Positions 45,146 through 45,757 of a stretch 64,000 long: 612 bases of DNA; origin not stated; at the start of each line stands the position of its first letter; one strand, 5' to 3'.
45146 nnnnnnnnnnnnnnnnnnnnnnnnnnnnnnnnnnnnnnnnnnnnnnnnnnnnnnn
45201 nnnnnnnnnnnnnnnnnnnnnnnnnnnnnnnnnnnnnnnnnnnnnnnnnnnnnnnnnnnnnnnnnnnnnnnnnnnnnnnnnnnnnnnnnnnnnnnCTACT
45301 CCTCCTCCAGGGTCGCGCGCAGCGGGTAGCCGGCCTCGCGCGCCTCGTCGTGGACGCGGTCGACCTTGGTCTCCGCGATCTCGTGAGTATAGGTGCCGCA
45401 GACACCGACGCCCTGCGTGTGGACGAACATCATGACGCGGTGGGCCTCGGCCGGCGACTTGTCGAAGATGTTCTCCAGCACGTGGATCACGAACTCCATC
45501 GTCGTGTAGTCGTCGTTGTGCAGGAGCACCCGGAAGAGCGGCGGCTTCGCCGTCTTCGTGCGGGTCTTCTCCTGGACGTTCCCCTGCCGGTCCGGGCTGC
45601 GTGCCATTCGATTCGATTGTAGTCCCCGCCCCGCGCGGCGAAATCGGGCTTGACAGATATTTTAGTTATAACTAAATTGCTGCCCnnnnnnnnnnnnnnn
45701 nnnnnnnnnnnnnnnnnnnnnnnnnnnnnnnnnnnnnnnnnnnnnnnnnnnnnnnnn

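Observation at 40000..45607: clpS-clpA translationally coupled to a histidine kinase and sigma54 response regulator in one operon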

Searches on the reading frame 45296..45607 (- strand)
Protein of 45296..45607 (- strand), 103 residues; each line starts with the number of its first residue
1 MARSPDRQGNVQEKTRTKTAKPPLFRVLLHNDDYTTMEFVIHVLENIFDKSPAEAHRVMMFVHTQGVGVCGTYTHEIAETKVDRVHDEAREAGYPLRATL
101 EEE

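Call 8: search_protein_families(library=pfam, proteins=[window:45296-45607:-])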
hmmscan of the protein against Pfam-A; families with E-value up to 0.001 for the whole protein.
window:45296-45607:- (103 aa): 1 family
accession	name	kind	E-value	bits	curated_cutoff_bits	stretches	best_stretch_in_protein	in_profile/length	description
PF02617.22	ClpS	-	1.7e-33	114.7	23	1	21-99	2-80/80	ATP-dependent Clp protease adaptor protein ClpS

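Call 26: search_protein_families(library=ncbifam, proteins=[window:45296-45607:-], max_evalue=1e-10)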
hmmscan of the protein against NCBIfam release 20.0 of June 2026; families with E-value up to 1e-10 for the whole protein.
window:45296-45607:- (103 aa): 6 families
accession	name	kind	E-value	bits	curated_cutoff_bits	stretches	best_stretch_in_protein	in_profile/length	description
NF000669.1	PRK00033.1-2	equivalog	1.4e-34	117.9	149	1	13-102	4-93/94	ATP-dependent Clp protease adapter ClpS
NF000672.0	PRK00033.1-5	equivalog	3e-32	110.7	112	1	5-102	5-103/104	ATP-dependent Clp protease adapter ClpS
NF000670.0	PRK00033.1-3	equivalog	4.9e-28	97.4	143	1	8-102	11-105/106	ATP-dependent Clp protease adapter ClpS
NF009564.0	PRK13019.1-4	equivalog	1.2e-24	86.4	143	1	12-103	9-100/101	ATP-dependent Clp protease adapter ClpS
NF009561.0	PRK13019.1-1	equivalog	3.8e-22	78.1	159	1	11-103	10-102/103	ATP-dependent Clp protease adapter ClpS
NF000671.1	PRK00033.1-4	equivalog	2.6e-14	53.1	107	1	13-83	5-76/91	ATP-dependent Clp protease adapter ClpS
